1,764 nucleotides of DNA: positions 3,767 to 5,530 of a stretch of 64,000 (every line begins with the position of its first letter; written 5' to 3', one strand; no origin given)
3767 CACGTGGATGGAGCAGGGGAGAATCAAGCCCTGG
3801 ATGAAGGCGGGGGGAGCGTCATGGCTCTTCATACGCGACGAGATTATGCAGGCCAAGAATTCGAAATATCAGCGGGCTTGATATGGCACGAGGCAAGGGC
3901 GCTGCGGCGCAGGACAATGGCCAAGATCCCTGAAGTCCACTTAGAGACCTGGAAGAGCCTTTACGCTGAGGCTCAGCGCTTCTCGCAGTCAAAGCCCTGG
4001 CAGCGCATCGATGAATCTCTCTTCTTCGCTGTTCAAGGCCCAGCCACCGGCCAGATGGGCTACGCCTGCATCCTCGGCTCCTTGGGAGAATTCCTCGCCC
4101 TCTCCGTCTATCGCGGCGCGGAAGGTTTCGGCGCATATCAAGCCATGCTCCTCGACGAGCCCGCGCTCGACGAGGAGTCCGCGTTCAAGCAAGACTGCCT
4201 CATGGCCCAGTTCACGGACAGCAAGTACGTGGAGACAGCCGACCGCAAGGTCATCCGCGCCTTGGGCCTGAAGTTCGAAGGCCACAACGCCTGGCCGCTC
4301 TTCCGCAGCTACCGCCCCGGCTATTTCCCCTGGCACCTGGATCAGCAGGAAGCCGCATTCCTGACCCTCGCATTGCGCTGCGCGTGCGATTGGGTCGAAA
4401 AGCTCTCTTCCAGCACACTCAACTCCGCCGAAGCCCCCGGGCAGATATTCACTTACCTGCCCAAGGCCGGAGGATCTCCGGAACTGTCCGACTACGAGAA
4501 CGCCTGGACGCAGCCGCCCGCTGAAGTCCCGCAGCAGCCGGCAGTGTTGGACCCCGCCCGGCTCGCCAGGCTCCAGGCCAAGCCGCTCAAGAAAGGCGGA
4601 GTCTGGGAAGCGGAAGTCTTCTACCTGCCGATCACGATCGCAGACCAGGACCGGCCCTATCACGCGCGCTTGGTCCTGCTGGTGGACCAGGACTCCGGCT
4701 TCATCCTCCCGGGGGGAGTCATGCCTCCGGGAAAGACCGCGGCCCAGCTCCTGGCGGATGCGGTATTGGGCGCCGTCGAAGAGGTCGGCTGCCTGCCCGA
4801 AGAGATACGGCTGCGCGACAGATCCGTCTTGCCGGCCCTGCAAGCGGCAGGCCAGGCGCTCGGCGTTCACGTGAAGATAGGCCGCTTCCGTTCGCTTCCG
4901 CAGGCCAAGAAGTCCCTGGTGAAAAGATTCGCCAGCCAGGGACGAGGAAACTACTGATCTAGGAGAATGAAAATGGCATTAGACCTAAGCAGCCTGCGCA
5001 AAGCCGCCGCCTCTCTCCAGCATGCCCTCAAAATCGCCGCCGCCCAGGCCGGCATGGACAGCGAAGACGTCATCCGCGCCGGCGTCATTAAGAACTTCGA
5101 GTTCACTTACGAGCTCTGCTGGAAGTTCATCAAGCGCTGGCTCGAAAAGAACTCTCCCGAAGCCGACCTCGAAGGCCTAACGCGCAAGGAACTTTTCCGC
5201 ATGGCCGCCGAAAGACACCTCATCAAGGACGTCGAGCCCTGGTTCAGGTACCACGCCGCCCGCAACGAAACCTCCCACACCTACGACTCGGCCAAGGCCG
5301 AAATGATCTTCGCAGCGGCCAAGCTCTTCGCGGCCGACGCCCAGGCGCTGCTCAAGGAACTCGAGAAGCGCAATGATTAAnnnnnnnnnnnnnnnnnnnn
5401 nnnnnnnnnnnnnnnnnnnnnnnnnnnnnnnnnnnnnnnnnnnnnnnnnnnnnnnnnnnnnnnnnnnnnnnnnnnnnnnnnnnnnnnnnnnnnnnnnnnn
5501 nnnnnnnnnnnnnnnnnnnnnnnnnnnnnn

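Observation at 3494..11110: About 7.5-kb accessory segment bounded by imperfect direct repeats that duplicate the 3' end of a P-loop gene, with no recognisable integrase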

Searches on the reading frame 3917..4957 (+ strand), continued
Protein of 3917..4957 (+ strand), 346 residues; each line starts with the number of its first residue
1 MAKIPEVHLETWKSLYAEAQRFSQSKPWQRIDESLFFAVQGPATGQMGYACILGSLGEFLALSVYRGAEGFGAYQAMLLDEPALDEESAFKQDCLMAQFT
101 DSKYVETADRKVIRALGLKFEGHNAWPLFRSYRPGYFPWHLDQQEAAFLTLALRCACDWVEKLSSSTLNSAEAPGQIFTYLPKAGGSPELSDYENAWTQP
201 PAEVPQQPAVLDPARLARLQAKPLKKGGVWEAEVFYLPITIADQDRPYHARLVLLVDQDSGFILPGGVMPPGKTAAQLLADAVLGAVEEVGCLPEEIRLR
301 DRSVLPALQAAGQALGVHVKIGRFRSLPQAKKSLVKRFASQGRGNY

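Call 89: find_encoding_contigs(protein=P0011, flank=7000, max_places=2)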
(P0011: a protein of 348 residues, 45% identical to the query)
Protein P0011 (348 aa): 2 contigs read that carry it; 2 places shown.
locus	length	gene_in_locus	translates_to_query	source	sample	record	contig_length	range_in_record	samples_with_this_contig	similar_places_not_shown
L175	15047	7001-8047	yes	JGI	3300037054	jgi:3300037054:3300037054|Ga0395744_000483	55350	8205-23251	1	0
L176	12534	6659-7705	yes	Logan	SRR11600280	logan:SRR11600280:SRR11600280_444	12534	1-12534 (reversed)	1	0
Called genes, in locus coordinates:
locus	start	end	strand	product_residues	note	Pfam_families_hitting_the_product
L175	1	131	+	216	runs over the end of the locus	PF00072:Response_reg, PF00196:GerE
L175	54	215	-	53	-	-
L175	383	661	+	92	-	-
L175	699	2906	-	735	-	PF00136:DNA_pol_B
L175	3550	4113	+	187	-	PF01656:CbiA, PF02374:ArsA_ATPase (weak), PF09140:MipZ (weak), PF10609:ParA, PF13614:AAA_31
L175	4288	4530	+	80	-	-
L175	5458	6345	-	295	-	PF06504:RepC, PF01051:Rep3_N (weak)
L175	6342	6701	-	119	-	PF21716:dnstrm_HI1420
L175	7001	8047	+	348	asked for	PF23988:DUF7309, PF22007:DUF6930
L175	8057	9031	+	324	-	-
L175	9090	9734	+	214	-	PF05724:TPMT, PF13489:Methyltransf_23, PF05175:MTS (weak), PF13847:Methyltransf_31, PF08241:Methyltransf_11, PF08242:Methyltransf_12, PF13649:Methyltransf_25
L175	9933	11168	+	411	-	PF02491:SHS2_FTSA, PF06723:MreB_Mbl (weak), PF14450:FtsA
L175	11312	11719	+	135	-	-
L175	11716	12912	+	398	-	-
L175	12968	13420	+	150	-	-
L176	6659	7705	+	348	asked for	PF23988:DUF7309, PF22007:DUF6930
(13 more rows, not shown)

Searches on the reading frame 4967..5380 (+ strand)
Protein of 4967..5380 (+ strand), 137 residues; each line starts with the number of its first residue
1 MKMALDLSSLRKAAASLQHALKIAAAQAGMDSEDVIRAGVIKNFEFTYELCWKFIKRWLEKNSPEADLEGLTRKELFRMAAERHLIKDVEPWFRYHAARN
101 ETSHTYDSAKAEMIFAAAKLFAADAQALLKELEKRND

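Call 11: search_protein_families(library=pfam, max_evalue=0.01, proteins=[window:4967-5380:+])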
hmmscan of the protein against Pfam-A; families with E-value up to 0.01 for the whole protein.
window:4967-5380:+ (137 aa): 2 families
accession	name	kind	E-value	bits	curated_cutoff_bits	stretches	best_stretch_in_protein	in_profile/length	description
PF08780.16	NTase_sub_bind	-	4.6e-37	127.3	31.8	1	6-133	2-125/126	Nucleotidyltransferase substrate binding protein like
PF01934.22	HepT-like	-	0.0039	17.3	23.5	1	27-120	17-108/120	Ribonuclease HepT-like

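Call 12: search_protein_families(library=ncbifam, max_evalue=0.01, proteins=[window:4967-5380:+])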
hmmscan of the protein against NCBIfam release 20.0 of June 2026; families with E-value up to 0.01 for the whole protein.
window:4967-5380:+ (137 aa): 1 family
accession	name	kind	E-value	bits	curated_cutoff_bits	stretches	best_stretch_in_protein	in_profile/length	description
TIGR01987.1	HI0074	subfamily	4.5e-23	81.6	55.8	1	11-133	6-122/123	HI0074 family nucleotidyltransferase substrate-binding subunit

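Call 58: search_protein_families(library=padloc, max_evalue=0.01, proteins=[window:4967-5380:+])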
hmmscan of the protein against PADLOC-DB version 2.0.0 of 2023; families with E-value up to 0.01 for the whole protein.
window:4967-5380:+ (137 aa): 0 families
